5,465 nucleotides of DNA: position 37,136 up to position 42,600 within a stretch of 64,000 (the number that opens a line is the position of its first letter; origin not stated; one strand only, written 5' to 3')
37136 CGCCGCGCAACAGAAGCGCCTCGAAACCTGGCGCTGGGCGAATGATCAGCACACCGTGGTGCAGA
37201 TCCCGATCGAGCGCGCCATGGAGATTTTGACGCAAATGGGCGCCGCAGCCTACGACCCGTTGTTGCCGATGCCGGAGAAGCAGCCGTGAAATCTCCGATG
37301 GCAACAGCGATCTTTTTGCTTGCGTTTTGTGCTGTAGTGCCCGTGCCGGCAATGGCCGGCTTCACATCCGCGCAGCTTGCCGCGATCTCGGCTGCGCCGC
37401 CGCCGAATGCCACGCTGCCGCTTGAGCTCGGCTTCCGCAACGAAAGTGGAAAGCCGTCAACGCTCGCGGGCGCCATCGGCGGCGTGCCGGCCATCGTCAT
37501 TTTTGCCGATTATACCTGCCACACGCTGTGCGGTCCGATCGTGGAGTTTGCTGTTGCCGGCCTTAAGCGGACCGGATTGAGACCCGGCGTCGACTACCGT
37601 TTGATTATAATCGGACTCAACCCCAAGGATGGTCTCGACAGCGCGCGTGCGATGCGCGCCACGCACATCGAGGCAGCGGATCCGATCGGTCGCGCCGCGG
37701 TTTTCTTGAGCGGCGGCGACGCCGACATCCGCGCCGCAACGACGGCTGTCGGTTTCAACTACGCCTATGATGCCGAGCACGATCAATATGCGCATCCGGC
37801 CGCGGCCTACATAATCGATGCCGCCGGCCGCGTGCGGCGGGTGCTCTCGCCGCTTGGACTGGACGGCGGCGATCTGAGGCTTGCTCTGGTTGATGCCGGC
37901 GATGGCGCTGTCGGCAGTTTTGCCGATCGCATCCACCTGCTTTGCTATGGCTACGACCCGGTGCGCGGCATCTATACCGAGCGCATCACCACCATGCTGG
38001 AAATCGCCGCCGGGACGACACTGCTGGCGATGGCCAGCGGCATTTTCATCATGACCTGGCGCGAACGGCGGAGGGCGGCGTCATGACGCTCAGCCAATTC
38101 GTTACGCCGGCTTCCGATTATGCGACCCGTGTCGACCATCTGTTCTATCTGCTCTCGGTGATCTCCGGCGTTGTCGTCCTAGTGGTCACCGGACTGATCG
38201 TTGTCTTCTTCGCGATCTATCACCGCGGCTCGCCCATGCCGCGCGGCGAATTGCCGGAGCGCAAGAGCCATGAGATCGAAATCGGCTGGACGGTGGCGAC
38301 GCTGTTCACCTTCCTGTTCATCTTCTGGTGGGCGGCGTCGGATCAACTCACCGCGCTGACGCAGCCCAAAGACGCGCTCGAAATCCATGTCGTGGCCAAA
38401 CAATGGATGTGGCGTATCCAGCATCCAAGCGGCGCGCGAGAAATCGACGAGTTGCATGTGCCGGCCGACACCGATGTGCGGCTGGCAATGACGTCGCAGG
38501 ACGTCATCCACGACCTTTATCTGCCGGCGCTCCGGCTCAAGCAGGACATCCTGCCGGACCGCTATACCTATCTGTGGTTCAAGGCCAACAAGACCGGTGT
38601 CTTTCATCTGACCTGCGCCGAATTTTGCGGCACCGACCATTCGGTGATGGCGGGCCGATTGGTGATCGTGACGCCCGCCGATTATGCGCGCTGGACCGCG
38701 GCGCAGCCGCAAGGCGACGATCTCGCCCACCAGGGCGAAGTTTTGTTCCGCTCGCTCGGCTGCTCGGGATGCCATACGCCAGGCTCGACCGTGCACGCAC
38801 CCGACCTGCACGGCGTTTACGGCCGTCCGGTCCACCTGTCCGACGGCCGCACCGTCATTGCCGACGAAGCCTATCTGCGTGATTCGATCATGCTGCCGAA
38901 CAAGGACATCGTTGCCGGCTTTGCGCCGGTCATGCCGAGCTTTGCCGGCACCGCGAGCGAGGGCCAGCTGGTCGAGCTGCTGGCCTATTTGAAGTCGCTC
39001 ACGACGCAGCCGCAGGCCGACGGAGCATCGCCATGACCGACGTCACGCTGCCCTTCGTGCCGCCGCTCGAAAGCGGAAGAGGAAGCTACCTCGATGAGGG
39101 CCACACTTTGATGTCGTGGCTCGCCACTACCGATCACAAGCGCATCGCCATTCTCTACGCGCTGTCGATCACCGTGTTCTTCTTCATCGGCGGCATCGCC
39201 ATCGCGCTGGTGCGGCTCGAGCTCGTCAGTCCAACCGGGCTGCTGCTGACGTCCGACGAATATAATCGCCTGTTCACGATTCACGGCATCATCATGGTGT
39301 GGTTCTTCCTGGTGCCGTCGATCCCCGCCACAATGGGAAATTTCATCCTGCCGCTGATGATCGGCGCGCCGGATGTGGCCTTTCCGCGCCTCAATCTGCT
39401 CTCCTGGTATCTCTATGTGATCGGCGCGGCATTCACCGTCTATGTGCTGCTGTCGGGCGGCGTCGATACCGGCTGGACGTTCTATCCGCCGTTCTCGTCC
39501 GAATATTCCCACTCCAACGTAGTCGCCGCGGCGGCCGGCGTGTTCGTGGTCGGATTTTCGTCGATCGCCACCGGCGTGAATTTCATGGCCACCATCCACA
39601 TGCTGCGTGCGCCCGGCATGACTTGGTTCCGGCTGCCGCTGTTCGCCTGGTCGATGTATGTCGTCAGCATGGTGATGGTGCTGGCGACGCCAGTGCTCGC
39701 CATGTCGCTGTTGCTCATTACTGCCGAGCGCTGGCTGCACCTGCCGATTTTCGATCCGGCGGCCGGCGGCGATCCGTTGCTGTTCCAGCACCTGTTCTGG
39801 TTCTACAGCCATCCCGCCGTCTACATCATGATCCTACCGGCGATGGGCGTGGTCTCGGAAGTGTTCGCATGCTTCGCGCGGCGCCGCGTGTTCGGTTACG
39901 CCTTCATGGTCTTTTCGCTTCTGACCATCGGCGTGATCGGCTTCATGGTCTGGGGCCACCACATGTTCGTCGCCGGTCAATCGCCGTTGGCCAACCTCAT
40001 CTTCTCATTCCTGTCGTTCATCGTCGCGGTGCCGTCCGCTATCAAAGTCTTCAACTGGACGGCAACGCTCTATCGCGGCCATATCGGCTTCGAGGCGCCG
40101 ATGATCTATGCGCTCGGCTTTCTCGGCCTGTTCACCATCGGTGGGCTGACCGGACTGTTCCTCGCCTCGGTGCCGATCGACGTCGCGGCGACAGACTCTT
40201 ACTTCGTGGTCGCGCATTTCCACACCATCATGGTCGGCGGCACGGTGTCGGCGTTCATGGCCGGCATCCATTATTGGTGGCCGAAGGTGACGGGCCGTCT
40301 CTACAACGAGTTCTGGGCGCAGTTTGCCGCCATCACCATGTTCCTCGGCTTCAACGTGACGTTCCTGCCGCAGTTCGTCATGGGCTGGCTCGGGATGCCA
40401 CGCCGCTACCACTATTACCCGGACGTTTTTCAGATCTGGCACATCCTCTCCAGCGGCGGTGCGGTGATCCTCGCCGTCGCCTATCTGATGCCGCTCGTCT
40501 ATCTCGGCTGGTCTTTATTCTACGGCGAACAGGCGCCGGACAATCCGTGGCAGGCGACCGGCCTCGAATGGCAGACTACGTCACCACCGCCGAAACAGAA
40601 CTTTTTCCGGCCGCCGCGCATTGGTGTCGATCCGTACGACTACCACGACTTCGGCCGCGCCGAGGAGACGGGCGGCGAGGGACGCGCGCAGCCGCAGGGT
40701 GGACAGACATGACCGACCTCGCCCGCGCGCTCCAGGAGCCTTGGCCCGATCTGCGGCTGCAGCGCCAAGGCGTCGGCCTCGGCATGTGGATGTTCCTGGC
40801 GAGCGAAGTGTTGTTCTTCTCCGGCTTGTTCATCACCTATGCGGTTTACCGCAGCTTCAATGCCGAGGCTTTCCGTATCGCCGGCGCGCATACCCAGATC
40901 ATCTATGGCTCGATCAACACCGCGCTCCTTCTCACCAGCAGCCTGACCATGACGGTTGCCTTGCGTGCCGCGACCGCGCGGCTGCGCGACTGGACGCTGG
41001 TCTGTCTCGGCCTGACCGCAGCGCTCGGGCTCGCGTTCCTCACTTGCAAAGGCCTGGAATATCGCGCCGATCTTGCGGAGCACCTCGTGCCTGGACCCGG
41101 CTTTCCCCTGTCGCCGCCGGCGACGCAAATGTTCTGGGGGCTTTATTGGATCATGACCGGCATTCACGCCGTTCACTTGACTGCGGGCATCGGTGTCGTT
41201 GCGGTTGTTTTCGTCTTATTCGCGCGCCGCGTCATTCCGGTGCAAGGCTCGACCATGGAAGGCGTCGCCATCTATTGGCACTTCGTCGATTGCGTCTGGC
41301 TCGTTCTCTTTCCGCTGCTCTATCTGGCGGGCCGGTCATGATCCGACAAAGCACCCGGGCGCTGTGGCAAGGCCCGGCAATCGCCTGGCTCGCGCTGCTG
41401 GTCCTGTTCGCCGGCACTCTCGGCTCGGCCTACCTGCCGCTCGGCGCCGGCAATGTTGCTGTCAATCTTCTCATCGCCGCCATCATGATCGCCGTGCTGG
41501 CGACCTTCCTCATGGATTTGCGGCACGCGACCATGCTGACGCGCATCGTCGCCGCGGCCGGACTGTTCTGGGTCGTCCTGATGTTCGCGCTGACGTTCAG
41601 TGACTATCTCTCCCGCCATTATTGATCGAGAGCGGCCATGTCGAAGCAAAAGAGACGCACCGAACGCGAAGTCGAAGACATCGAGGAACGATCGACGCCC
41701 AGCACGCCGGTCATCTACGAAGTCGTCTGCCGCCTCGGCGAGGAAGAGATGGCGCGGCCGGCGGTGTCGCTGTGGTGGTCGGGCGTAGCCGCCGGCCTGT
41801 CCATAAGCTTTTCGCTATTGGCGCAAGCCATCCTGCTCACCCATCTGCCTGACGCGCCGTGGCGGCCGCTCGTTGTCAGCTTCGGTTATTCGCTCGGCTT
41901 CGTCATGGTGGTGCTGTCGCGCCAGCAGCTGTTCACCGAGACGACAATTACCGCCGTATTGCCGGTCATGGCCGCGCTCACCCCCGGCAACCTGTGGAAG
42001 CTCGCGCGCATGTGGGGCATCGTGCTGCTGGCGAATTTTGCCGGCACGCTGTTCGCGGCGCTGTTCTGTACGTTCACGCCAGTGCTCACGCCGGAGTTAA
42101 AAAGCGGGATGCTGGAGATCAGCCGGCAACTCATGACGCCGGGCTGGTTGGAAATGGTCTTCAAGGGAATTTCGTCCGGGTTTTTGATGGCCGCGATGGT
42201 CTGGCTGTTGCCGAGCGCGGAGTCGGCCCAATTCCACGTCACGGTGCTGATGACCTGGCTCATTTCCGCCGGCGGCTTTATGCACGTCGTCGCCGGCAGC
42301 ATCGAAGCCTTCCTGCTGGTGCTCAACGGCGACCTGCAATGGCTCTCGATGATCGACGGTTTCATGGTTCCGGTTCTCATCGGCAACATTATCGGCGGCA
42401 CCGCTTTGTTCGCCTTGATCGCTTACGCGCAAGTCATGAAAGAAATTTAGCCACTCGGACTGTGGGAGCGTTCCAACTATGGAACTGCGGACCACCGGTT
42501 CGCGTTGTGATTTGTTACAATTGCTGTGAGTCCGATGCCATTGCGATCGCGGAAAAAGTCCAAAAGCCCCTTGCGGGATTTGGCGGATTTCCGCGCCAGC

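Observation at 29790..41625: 12-gene translationally chained Alternative Complex III + SCO + caa3 oxidase module behind divergent stress-type promoters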

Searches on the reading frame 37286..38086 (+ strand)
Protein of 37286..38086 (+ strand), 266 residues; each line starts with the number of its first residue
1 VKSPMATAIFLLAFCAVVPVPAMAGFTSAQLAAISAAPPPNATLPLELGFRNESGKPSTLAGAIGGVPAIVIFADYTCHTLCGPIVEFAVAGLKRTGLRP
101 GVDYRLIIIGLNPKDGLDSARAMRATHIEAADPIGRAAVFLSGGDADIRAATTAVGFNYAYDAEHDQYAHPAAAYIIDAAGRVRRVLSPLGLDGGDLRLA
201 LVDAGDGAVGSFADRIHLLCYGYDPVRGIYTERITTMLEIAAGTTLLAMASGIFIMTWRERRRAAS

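Call 6: search_protein_families(library=pfam, proteins=[window:37286-38086:+], max_evalue=0.01)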
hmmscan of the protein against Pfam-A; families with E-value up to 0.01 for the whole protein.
window:37286-38086:+ (266 aa): 0 families

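Call 7: search_protein_families(library=ncbifam, proteins=[window:37286-38086:+], max_evalue=0.01)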
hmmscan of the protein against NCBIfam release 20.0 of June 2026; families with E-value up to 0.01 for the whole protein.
window:37286-38086:+ (266 aa): 0 families

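Call 43: search_solved_structures(query=window:37286-38086:+, max_evalue=10)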
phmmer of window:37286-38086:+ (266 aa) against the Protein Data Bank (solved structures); distinct sequences matched with E-value up to 10: 26.
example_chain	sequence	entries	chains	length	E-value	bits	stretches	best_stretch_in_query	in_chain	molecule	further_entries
6o03_C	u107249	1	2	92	0.078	15.8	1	66-109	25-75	Monobody (MC17)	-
4mmz_C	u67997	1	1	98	0.14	14.9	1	83-116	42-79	Fibronectin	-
6naj_C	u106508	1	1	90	0.15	14.9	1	83-115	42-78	Fibronectin, HR10 variant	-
22lx_A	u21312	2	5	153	0.22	14.4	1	107-148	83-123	De novo designed SP11-like protein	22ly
9ayu_A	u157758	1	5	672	0.25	14.2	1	170-231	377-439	A type blood alpha-D-galactosamine galactosaminidase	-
8f0m_B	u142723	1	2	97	0.26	14.1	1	58-108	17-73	Monobody 12D5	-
8ezg_B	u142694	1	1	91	0.29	14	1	67-108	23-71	Monobody 12D1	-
9p6s_C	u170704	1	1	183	0.31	13.8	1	83-113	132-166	Fibronectin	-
8x1b_A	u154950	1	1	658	0.36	13.6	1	170-231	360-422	Alpha-galactosidase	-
4lxo_A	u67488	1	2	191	0.43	13.4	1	83-112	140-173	Fibronectin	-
9awt_A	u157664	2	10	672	0.44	13.4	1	170-231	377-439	A type blood alpha-D-galactosamine galactosaminidase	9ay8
9f01_E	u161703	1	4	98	0.76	12.6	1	83-116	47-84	nanobody DAM21.3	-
1fna_A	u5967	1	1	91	0.76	12.6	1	83-114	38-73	FIBRONECTIN CELL-ADHESION MODULE TYPE III-10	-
6bx5_C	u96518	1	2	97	0.81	12.5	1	68-108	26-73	Monobody S12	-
9l14_B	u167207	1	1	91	0.84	12.4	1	67-110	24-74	Monobody CL-1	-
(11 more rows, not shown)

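Call 46: search_solved_structures(query=A1, max_evalue=0.01)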
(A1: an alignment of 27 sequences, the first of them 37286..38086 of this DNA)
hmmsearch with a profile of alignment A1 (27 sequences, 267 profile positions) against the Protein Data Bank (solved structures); distinct sequences matched with E-value up to 0.01: 15.
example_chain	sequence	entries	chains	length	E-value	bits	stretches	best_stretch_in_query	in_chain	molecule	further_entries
3me7_A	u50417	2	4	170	5.7e-19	71.4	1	40-197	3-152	Putative uncharacterized protein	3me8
4bpy_A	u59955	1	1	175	5.2e-08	35.5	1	47-157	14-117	SCO PROTEIN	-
1on4_A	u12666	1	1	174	1.3e-07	34.2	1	35-197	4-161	Sco1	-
1xzo_A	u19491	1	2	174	1.8e-07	33.8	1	36-197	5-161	Hypothetical protein ypmQ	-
4hde_A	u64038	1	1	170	4.3e-07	32.5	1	48-195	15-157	SCO1/SenC family lipoprotein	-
4wbj_A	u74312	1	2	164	2.3e-06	30.1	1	47-155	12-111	Blr1131 protein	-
4wbr_D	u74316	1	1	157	3.6e-06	29.5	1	49-155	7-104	Blr1131 protein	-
6n5u_A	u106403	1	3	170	1.5e-05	27.5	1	50-162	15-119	Protein SCO1 homolog 1, mitochondrial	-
2rli_A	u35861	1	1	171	1.8e-05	27.2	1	47-187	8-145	SCO2 protein homolog, mitochondrial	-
2k6v_A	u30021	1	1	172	2.4e-05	26.8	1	55-161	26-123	Putative cytochrome c oxidase assembly protein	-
4txo_D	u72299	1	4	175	0.00038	22.8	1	46-155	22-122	Blr1131 protein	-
2ggt_A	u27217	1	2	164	0.00061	22.2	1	51-188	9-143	SCO1 protein homolog, mitochondrial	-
1wp0_A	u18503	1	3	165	0.00065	22.1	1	51-188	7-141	SCO1 protein homolog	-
2gqk_A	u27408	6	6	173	0.0007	22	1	51-188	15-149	SCO1 protein homolog, mitochondrial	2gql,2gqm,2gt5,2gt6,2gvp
2hrf_A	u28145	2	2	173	0.0018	20.6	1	51-188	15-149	SCO1 protein homolog, mitochondrial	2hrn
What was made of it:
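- On SCO1/SenC copper chaperones: The profile of 27 orthologues hits Sco structures, 3me7 at E 6e-19 and 1on4 at 1e-7 (call 46).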

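Call 47: search_protein_families(library=pfam, alignment_id=A1, max_evalue=0.01)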
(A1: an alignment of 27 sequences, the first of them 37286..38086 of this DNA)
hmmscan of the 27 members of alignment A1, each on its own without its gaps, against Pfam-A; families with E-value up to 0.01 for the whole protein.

A. member 1, window:37286-38086:+ (266 aa): 0 families

B. families by the number of members that match (of 27 scanned): 6 families
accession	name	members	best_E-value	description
PF02630.20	SCO1-SenC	22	3.1e-12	SCO1/SenC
PF08534.16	Redoxin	4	0.0016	Redoxin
PF00578.27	AhpC-TSA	4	0.0016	AhpC/TSA family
PF13905.12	Thioredoxin_8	1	0.0018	Thioredoxin-like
PF21274.3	Rng_hyd_C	1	0.0018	Aromatic-ring hydroxylase, C-terminal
PF02615.19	Ldh_2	1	0.0046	Malate/L-lactate dehydrogenase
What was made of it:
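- On SCO1/SenC copper chaperones: Of the 27 orthologues, 22 match PF02630 (call 47).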

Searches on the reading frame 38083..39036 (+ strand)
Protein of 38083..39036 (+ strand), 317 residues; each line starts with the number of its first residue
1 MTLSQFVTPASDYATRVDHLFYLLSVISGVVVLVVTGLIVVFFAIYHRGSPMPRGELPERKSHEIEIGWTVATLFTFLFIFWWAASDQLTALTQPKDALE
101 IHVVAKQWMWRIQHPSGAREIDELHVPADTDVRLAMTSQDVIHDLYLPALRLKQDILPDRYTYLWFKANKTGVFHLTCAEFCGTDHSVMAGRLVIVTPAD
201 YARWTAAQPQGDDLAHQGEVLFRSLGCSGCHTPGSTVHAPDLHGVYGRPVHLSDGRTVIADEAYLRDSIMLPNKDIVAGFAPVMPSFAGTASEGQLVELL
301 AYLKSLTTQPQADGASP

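Call 6: search_protein_families(library=pfam, proteins=[window:38083-39036:+], max_evalue=0.01)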
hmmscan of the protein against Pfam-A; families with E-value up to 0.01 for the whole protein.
window:38083-39036:+ (317 aa): 5 families
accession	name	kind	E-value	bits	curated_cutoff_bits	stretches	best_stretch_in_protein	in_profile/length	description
PF00116.26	COX2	-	6.7e-17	62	22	1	123-190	47-114/120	Cytochrome C oxidase subunit II, periplasmic domain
PF13442.11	Cytochrome_CBB3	-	9.7e-05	23.1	27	1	215-303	3-68/68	Cytochrome C oxidase, cbb3-type, subunit III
PF00034.26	Cytochrom_C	-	0.00018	23.2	21.3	1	217-306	3-89/90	Cytochrome c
PF13473.12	Cupredoxin_1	-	0.00022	21.7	27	1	78-179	3-93/104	Cupredoxin-like domain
PF01292.26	Ni_hydr_CYTB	-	0.0064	16.7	30.1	0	29-112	16-85/179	Prokaryotic cytochrome b561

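Call 7: search_protein_families(library=ncbifam, proteins=[window:38083-39036:+], max_evalue=0.01)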
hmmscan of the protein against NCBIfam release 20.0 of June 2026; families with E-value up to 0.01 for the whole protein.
window:38083-39036:+ (317 aa): 9 families
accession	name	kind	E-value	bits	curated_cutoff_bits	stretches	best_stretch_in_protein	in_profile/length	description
TIGR02866.1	CoxB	equivalog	1.9e-45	154.9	147.7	1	10-205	2-201/202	cytochrome c oxidase subunit II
NF050117.1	aa3_CtaC_Actin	exception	1.7e-28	99.5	250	1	8-203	28-240/244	aa3-type cytochrome oxidase subunit II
TIGR01433.1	CyoA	equivalog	5.5e-15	55.4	266.2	1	23-206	33-223/226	ubiquinol oxidase subunit II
NF007816.0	PRK10525.1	equivalog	6.3e-12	45.2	511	1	30-207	51-237/318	cytochrome o ubiquinol oxidase subunit II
TIGR01432.1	QOXA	equivalog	3.3e-09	36.4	240.95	1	24-205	35-223/227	cytochrome aa3 quinol oxidase subunit II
TIGR04246.1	nitrous_NosZ_Gp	equivalog_domain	2.5e-05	22.8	625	1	138-195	519-576/578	Sec-dependent nitrous-oxide reductase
TIGR04244.1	nitrous_NosZ_RR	equivalog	0.00011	20.9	625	1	123-195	550-626/627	TAT-dependent nitrous-oxide reductase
TIGR00782.1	ccoP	equivalog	0.00098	18.5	179.95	1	201-307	188-282/285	cytochrome-c oxidase, cbb3-type subunit III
NF041074.2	quin_ox_SoxA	equivalog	0.0015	18.4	110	1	130-194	85-152/154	proton pump complex quinol oxidase subunit SoxA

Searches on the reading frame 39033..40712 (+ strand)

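Call 6: search_protein_families(library=pfam, proteins=[window:39033-40712:+], max_evalue=0.01)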
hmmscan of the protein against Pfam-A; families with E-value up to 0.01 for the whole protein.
window:39033-40712:+ (559 aa): 1 family
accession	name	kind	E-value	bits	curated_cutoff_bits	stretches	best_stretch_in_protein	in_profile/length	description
PF00115.25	COX1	-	3.8e-140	468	34.8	1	37-479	1-436/436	Cytochrome C and Quinol oxidase polypeptide I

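Call 7: search_protein_families(library=ncbifam, proteins=[window:39033-40712:+], max_evalue=0.01)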
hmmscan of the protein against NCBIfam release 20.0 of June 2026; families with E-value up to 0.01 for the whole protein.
window:39033-40712:+ (559 aa): 6 families
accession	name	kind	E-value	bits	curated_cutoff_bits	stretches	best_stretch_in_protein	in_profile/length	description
TIGR02891.1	CtaD_CoxA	equivalog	1.1e-197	657.6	670.75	1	29-529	1-503/504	cytochrome c oxidase subunit I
NF050116.1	cyt_aa3_Actin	exception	1.6e-151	505.7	880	1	29-531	2-508/522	aa3-type cytochrome oxidase subunit I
TIGR02882.1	QoxB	equivalog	5.2e-135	451.4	1015.5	1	27-529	42-549/643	cytochrome aa3 quinol oxidase subunit I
TIGR02843.1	CyoB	equivalog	2.1e-128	429.6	1020.35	1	27-531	45-558/646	cytochrome o ubiquinol oxidase subunit I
NF011592.0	PRK15017.1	equivalog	3.5e-106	356.5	1271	1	27-530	46-558/663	cytochrome o ubiquinol oxidase subunit I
NF041075.1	quin_ox_SoxB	equivalog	5.1e-18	65.3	700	1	50-487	8-446/468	proton pump complex quinol oxidase subunit SoxB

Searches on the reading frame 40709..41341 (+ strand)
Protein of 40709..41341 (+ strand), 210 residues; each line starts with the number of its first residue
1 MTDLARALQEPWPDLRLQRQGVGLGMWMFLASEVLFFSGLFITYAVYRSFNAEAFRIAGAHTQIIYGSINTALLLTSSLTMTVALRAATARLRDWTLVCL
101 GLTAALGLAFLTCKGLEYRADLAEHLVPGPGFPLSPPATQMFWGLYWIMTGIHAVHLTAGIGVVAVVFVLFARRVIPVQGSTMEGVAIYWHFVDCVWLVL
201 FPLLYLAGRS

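Call 15: search_protein_families(library=pfam, proteins=[window:40709-41341:+], max_evalue=0.001)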
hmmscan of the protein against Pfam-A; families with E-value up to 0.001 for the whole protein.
window:40709-41341:+ (210 aa): 1 family
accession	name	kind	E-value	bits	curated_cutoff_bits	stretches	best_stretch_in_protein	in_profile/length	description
PF00510.24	COX3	-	3.8e-15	56.9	23.8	1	19-207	73-256/258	Cytochrome c oxidase subunit III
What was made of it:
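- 40709..41341 (+): Oxidase subunit III. PF00510 (call 15)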

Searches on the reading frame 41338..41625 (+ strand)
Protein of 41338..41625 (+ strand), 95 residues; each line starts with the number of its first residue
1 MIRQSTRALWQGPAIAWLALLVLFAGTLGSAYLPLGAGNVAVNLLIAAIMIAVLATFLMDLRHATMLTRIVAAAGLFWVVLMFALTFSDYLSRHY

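Call 15: search_protein_families(library=pfam, proteins=[window:41338-41625:+], max_evalue=0.001)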
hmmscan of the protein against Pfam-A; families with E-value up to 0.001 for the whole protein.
window:41338-41625:+ (95 aa): 0 families

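Call 75: search_protein_families(library=pfam, proteins=[window:41338-41625:+], max_evalue=0.05)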
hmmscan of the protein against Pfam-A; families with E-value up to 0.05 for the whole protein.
window:41338-41625:+ (95 aa): 1 family
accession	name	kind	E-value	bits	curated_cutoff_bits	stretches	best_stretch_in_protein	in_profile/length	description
PF03626.19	COX4_pro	-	0.0013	19.5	28.9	1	15-83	2-71/72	Prokaryotic Cytochrome C oxidase subunit IV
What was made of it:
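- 41338..41625 (+): Oxidase subunit IV, 95 aa. Weak COX4_pro hit at E 0.0013 (call 75).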

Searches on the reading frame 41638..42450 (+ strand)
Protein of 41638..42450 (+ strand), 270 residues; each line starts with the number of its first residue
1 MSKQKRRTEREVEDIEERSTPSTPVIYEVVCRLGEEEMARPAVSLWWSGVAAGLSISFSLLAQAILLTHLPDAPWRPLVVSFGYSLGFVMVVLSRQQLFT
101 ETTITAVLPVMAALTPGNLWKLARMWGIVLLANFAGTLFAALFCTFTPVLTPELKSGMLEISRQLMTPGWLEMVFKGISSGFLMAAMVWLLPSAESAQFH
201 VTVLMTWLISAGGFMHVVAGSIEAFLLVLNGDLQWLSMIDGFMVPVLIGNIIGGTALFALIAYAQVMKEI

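Call 15: search_protein_families(library=pfam, proteins=[window:41638-42450:+], max_evalue=0.001)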
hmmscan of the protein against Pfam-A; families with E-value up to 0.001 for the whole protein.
window:41638-42450:+ (270 aa): 1 family
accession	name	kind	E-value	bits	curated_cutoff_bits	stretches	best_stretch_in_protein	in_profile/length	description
PF01226.23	Form_Nir_trans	-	2.2e-47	161.9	34.6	1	26-263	2-239/240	Formate/nitrite transporter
